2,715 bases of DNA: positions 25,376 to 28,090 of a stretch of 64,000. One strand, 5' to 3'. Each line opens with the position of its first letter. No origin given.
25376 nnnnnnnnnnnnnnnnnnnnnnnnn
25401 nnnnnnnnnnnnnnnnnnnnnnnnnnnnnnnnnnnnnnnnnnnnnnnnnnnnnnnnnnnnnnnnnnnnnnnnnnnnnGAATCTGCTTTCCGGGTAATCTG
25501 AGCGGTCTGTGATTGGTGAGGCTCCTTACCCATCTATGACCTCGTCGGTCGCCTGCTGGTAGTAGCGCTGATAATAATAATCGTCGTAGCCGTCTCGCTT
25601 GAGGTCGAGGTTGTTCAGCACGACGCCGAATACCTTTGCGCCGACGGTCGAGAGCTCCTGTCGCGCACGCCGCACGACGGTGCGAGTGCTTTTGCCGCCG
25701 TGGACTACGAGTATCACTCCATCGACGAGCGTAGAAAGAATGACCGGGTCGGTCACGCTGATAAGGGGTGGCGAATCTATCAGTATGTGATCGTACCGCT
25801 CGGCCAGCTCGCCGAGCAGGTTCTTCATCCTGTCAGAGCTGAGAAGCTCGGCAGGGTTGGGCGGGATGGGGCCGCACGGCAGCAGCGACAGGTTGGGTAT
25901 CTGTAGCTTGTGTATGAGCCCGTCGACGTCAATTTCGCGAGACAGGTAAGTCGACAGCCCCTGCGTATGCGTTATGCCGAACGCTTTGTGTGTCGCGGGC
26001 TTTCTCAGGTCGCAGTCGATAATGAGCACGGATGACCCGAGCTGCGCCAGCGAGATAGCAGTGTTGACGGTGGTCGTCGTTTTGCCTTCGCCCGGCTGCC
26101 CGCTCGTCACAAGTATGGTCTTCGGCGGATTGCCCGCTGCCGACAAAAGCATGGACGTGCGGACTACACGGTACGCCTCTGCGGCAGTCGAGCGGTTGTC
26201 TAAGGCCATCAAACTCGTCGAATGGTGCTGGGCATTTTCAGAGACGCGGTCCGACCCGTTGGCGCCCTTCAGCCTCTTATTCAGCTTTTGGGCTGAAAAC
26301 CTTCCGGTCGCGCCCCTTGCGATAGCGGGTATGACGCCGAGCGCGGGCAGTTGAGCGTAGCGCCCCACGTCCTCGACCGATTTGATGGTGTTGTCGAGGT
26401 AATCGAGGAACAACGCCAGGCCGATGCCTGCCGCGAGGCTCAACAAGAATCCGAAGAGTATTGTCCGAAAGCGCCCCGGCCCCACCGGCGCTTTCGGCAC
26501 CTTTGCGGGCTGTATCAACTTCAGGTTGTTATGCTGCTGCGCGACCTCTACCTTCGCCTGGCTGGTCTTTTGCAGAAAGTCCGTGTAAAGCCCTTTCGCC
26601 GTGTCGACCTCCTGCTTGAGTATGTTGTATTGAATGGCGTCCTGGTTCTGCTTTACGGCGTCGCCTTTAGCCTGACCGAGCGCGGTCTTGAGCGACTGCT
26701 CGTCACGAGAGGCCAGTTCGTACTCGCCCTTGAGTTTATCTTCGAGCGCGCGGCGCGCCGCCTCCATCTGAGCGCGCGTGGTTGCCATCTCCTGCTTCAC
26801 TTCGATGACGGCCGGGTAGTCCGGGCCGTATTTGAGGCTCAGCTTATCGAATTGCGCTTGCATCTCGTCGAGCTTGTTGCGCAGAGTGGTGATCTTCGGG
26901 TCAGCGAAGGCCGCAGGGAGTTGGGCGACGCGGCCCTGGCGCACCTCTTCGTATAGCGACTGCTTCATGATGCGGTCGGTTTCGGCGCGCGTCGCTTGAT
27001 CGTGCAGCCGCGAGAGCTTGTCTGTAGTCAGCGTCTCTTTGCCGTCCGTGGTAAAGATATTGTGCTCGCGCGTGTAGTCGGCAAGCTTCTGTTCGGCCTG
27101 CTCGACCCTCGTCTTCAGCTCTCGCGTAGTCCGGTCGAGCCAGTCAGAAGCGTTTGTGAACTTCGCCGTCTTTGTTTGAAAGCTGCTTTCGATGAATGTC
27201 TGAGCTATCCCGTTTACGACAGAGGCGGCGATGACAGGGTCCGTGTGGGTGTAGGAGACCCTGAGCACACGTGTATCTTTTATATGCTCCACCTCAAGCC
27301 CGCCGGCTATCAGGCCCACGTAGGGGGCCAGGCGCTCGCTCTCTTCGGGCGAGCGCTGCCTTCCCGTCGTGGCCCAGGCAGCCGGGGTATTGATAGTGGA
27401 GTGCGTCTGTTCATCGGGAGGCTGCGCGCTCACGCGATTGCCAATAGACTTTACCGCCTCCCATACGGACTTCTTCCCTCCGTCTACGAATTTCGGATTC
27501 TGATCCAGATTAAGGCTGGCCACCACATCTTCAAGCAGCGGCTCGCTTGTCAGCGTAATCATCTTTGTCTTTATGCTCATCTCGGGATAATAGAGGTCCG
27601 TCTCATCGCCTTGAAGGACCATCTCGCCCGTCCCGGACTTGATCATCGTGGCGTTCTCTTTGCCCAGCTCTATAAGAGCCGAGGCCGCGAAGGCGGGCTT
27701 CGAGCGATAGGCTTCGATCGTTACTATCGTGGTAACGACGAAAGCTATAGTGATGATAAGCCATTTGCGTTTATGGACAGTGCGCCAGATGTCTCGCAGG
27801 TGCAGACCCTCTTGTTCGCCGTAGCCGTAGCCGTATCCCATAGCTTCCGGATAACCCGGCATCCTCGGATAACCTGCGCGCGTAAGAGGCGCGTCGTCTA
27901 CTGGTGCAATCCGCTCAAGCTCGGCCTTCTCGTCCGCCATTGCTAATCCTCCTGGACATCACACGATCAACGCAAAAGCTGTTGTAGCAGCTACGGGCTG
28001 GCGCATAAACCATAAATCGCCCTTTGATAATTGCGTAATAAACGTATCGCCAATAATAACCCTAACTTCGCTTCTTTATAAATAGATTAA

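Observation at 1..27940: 28-kb single-strand polysaccharide cluster with 12 predicted glycosyltransferases and 7 methyltransferases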

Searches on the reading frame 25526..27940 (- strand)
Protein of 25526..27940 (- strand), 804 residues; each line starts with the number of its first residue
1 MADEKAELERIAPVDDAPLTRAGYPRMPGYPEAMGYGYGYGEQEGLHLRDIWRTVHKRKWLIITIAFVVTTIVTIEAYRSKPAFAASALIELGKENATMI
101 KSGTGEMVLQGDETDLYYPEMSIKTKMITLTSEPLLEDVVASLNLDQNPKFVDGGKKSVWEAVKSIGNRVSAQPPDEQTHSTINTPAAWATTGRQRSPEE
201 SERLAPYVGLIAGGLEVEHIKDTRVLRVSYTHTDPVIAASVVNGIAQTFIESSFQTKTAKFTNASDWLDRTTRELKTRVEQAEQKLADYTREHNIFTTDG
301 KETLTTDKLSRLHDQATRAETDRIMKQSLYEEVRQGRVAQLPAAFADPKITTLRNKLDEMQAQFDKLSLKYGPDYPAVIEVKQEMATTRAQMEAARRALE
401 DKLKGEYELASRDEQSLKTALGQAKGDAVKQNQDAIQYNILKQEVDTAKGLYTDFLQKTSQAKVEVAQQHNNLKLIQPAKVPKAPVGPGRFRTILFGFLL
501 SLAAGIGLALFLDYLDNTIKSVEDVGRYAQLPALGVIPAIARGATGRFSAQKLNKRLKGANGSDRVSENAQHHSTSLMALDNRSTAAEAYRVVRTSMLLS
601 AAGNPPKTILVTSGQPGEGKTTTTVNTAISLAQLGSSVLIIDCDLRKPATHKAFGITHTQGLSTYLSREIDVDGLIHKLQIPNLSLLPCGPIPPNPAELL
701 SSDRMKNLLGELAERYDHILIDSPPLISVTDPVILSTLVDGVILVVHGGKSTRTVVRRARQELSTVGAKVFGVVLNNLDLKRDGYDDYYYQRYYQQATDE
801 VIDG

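Call 6: search_protein_families(library=pfam, proteins=[window:25526-27940:-], max_evalue=0.01)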
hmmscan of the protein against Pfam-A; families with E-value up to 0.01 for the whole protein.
window:25526-27940:- (804 aa): 9 families
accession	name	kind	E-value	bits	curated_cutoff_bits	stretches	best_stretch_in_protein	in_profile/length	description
PF13614.12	AAA_31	-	9.3e-15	55.4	27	1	607-746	2-147/177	AAA domain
PF10609.15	ParA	-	3.3e-11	43.5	27.1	1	607-776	4-173/246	NUBPL iron-transfer P-loop NTPase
PF01656.29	CbiA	-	5.2e-10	39.8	25.4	1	609-779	1-84/125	CobQ/CobB/MinD/ParA nucleotide binding domain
PF13807.11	GNVR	-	1.8e-08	34.6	27.7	1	441-511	9-79/82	G-rich domain on putative tyrosine kinase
PF09140.17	MipZ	-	9.8e-06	25.5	20.7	1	609-724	3-108/262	ATPase MipZ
PF02706.20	Wzz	-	3.2e-05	24.6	25.5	1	46-141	3-89/91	Chain length determinant protein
PF06564.18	CBP_BcsQ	-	0.00017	21.6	21.3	1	615-750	10-149/234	Cellulose biosynthesis protein BcsQ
PF00142.24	Fer4_NifH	-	0.00031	20.8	25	1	613-654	6-47/271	4Fe-4S iron sulfur cluster binding proteins, NifH/frxC family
PF02374.21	ArsA_ATPase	-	0.00045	20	24.3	0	609-644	3-38/305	Anion-transporting ATPase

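Call 19: search_protein_families(library=ncbifam, proteins=[window:25526-27940:-], max_evalue=0.01)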
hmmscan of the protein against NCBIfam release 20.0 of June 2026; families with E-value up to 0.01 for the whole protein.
window:25526-27940:- (804 aa): 28 families (the best 25 are shown)
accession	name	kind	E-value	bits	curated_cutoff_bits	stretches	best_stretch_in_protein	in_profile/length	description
TIGR01005.1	eps_transp_fam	subfamily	7e-72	242.7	411.7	1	47-793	5-731/754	exopolysaccharide transport protein family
TIGR01007.1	eps_fam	subfamily_domain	1.8e-56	190.9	108.05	1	588-790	1-202/204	polysaccharide biosynthesis tyrosine autokinase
NF008568.0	PRK11519.1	equivalog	1.9e-56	191.6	1068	2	431-795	368-715/720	tyrosine-protein kinase Wzc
NF007350.0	PRK09841.1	equivalog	1.2e-52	179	1248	2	440-793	372-718/726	tyrosine-protein kinase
TIGR03018.1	pepcterm_TyrKin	hypoth_equivalog_domain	1.5e-47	161.6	230.65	1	581-776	6-207/207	XrtA-associated tyrosine autokinase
TIGR03017.1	EpsF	equivalog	2.6e-45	155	422.75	1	213-537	121-443/444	chain length determinant protein EpsF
TIGR03007.1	pepcterm_ChnLen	equivalog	3.1e-39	134.6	278.85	1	219-551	117-474/498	XrtA system polysaccharide chain length determinant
TIGR03029.1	EpsG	equivalog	4.5e-36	124.4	313.8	1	578-777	75-274/274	chain length determinant protein tyrosine kinase EpsG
TIGR01969.1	minD_arch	subfamily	1.3e-15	57.3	201.75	1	608-778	2-170/251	cell division ATPase MinD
TIGR01968.1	minD_bact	equivalog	1.2e-13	51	212.9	1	607-727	2-123/261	septum site-determining protein MinD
TIGR01006.1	polys_exp_MPA1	subfamily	2e-10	40.5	296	1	443-539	128-223/226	CspC family polysaccharide chain length determinant protein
NF047398.1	AAA_KGGVGR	domain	2.7e-08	34.4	90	1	606-666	2-65/190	KGGVGR-motif variant AAA ATPase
NF041546.1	ParA_partition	equivalog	6.5e-08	32.4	180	1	610-650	3-43/203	ParA family partition ATPase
NF041136.1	MrpORP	equivalog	1.1e-07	31.5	450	1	607-774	6-174/365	iron-sulfur cluster carrier protein MrpORP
TIGR03371.1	cellulose_yhjQ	equivalog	2.2e-07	30.6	157.85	1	607-787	2-187/246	cellulose biosynthesis protein BcsQ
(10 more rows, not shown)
